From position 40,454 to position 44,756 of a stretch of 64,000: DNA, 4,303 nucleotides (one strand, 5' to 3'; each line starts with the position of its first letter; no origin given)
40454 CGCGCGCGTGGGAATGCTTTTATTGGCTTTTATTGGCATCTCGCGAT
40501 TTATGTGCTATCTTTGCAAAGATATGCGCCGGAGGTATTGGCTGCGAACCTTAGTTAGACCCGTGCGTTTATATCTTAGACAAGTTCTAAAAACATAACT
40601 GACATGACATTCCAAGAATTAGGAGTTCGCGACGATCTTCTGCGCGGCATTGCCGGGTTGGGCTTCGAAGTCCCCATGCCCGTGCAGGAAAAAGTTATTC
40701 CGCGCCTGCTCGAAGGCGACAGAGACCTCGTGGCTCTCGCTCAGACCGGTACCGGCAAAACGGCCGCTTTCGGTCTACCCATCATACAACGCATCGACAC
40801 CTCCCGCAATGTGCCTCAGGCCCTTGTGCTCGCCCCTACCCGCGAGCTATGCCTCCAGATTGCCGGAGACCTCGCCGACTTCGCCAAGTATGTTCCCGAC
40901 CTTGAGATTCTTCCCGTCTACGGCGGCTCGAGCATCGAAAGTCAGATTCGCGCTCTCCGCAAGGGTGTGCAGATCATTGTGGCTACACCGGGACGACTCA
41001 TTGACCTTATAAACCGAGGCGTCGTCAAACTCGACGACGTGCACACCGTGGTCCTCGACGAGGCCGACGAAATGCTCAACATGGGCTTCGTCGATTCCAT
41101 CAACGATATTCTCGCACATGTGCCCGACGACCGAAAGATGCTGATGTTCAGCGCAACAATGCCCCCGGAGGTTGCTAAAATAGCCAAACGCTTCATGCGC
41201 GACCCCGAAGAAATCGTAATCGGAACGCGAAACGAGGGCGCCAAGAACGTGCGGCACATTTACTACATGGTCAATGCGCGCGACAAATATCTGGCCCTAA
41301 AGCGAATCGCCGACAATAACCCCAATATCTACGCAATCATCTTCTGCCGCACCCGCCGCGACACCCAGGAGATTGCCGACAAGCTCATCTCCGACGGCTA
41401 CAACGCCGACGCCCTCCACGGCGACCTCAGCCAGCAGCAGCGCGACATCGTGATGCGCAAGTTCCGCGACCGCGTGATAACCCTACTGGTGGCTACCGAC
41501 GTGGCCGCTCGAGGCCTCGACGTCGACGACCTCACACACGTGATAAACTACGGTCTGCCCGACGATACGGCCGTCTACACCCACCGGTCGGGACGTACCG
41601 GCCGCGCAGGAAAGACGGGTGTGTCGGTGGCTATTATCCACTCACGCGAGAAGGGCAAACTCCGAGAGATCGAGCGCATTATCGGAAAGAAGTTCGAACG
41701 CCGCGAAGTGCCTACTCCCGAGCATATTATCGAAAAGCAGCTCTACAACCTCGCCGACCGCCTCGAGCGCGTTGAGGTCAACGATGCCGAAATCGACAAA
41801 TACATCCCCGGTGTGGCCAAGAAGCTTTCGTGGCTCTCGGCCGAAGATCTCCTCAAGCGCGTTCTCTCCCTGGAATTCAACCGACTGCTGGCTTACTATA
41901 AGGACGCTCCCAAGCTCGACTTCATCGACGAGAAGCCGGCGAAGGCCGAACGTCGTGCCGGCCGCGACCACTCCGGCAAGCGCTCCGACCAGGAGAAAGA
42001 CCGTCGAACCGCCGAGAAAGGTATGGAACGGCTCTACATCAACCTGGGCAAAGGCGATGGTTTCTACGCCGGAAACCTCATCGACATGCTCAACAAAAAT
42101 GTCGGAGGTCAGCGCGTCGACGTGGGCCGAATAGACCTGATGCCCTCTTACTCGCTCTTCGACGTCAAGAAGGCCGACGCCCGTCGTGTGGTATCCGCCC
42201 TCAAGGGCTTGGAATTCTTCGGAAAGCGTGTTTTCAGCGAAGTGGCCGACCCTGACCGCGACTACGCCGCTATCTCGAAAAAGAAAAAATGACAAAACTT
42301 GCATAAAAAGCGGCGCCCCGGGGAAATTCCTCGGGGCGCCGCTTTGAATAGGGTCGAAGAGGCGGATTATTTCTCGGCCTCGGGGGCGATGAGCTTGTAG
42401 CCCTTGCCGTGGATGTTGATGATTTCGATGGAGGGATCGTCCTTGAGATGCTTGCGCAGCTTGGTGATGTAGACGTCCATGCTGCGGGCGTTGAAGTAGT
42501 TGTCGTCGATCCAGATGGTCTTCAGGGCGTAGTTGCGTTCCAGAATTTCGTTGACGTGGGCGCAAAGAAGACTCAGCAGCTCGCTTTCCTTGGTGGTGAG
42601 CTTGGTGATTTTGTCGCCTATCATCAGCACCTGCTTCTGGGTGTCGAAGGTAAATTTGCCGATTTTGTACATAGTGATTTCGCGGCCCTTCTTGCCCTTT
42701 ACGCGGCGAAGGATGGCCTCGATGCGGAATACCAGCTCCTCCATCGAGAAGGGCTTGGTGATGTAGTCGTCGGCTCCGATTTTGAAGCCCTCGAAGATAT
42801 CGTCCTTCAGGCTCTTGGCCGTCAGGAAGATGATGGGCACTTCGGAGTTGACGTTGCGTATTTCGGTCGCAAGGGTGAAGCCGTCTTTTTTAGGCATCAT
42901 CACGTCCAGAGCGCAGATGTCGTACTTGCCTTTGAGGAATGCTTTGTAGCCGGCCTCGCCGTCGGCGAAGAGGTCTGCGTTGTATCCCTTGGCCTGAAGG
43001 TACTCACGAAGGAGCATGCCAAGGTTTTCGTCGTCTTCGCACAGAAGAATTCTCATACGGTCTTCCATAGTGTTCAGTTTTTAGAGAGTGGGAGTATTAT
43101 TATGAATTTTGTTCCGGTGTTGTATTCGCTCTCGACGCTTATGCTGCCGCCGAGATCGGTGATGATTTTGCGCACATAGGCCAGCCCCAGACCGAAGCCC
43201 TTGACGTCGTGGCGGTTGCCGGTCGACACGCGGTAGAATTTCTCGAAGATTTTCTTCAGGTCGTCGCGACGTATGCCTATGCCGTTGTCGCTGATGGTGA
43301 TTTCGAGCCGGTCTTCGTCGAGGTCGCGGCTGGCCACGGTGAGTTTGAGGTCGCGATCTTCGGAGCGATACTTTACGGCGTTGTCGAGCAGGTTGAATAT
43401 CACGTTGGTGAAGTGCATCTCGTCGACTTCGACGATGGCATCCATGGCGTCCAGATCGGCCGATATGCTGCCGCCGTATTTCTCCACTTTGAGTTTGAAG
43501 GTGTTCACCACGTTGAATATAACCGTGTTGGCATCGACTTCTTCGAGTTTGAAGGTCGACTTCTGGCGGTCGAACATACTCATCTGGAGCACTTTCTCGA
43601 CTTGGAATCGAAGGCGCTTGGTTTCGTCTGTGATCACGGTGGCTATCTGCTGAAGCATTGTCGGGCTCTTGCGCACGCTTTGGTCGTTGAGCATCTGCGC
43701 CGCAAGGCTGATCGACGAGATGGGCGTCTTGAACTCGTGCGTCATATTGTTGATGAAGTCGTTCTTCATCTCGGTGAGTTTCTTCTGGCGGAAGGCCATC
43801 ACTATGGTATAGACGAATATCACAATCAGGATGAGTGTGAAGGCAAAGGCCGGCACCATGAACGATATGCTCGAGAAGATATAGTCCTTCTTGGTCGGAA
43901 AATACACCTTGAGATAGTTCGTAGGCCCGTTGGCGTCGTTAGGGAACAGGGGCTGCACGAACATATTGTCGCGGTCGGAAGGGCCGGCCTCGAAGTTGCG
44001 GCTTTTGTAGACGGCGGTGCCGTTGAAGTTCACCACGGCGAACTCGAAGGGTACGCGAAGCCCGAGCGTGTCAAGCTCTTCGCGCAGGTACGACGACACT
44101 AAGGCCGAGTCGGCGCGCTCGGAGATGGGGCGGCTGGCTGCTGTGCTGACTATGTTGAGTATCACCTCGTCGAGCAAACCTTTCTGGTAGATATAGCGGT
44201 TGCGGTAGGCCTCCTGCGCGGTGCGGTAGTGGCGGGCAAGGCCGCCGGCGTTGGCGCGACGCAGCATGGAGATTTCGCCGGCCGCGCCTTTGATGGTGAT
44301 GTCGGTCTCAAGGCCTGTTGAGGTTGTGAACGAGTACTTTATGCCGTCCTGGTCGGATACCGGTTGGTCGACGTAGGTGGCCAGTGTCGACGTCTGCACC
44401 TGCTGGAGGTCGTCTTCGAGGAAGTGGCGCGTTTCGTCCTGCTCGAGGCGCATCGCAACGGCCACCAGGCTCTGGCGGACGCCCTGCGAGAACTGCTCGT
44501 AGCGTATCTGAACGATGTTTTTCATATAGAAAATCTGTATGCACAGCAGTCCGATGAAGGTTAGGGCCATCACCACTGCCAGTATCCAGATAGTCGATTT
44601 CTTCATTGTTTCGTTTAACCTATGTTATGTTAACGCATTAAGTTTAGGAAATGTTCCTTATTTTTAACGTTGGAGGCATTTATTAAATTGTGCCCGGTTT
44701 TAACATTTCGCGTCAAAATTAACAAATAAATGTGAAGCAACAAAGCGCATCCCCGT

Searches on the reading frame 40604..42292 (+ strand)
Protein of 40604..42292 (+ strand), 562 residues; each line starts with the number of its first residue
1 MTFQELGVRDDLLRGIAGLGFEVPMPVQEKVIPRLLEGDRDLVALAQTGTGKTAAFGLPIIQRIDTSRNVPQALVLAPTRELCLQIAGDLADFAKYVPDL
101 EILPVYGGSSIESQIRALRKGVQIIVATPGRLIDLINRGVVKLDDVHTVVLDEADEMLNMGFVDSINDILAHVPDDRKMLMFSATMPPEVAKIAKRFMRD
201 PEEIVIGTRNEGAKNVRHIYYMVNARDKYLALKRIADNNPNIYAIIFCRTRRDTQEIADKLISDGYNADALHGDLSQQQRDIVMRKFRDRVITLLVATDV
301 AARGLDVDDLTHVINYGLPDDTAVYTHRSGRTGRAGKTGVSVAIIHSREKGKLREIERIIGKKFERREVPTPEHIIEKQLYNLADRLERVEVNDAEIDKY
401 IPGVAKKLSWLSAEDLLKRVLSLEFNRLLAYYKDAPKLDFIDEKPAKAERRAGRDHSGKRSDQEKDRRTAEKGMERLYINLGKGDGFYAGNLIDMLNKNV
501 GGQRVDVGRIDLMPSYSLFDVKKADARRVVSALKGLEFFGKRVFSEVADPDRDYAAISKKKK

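Call 67: search_protein_families(library=pfam, proteins=[window:40604-42292:+], max_evalue=0.0001)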
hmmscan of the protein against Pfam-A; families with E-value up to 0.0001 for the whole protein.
window:40604-42292:+ (562 aa): 4 families
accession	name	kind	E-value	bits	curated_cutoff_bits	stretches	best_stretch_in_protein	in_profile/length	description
PF00270.35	DEAD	-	7.2e-49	166.2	26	1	26-192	2-166/167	DEAD/DEAH box helicase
PF00271.37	Helicase_C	-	1.1e-30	106.6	23.5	1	228-336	2-110/110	Helicase conserved C-terminal domain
PF03880.21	DbpA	-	3.6e-17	62.6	25.6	1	476-543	1-68/72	DbpA RNA binding domain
PF04851.21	ResIII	-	6.7e-09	36.3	22.5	1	25-186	5-162/164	Type III restriction enzyme, res subunit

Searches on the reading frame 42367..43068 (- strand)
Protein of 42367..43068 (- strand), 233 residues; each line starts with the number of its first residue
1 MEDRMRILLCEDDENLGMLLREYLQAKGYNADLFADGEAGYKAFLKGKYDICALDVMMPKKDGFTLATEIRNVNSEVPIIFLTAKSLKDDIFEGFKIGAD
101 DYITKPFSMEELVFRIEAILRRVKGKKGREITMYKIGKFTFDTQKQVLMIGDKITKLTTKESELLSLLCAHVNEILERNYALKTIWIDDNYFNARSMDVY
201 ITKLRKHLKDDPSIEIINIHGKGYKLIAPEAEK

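Call 67: search_protein_families(library=pfam, proteins=[window:42367-43068:-], max_evalue=0.0001)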
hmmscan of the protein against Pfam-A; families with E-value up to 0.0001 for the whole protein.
window:42367-43068:- (233 aa): 2 families
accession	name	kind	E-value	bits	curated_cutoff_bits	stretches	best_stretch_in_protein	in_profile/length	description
PF00072.30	Response_reg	-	2.3e-27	95.8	30.2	1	7-116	1-110/111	Response regulator receiver domain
PF00486.34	Trans_reg_C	-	6.8e-17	61.7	26.2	1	155-226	4-77/77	Transcriptional regulatory protein, C terminal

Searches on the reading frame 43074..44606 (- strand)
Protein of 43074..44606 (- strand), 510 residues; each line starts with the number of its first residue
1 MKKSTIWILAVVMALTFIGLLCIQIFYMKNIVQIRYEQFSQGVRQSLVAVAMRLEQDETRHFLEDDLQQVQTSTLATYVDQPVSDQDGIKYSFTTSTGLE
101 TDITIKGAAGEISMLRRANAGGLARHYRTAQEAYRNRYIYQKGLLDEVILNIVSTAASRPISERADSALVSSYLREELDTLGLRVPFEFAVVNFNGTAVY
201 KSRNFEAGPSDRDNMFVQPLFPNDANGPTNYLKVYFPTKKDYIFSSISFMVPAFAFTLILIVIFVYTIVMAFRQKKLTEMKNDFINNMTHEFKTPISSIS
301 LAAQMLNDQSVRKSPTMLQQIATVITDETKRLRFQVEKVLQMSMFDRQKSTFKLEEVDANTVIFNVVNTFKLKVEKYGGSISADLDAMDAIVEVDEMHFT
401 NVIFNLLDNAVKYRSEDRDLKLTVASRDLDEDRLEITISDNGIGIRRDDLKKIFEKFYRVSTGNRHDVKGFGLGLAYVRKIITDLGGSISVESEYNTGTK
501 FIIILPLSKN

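Call 67: search_protein_families(library=pfam, proteins=[window:43074-44606:-], max_evalue=0.0001)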
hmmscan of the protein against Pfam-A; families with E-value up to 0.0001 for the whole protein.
window:43074-44606:- (510 aa): 3 families
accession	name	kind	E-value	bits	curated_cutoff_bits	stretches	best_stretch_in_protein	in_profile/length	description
PF02518.31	HATPase_c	-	8.7e-29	100.6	26.4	1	395-508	2-110/111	Histidine kinase-, DNA gyrase B-, and HSP90-like ATPase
PF00512.31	HisKA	-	6.3e-14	52.2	26.9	1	280-346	1-64/66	His Kinase A (phospho-acceptor) domain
PF13589.12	HATPase_c_3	-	9.2e-05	22.9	25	0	398-474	2-76/137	Histidine kinase-, DNA gyrase B-, and HSP90-like ATPase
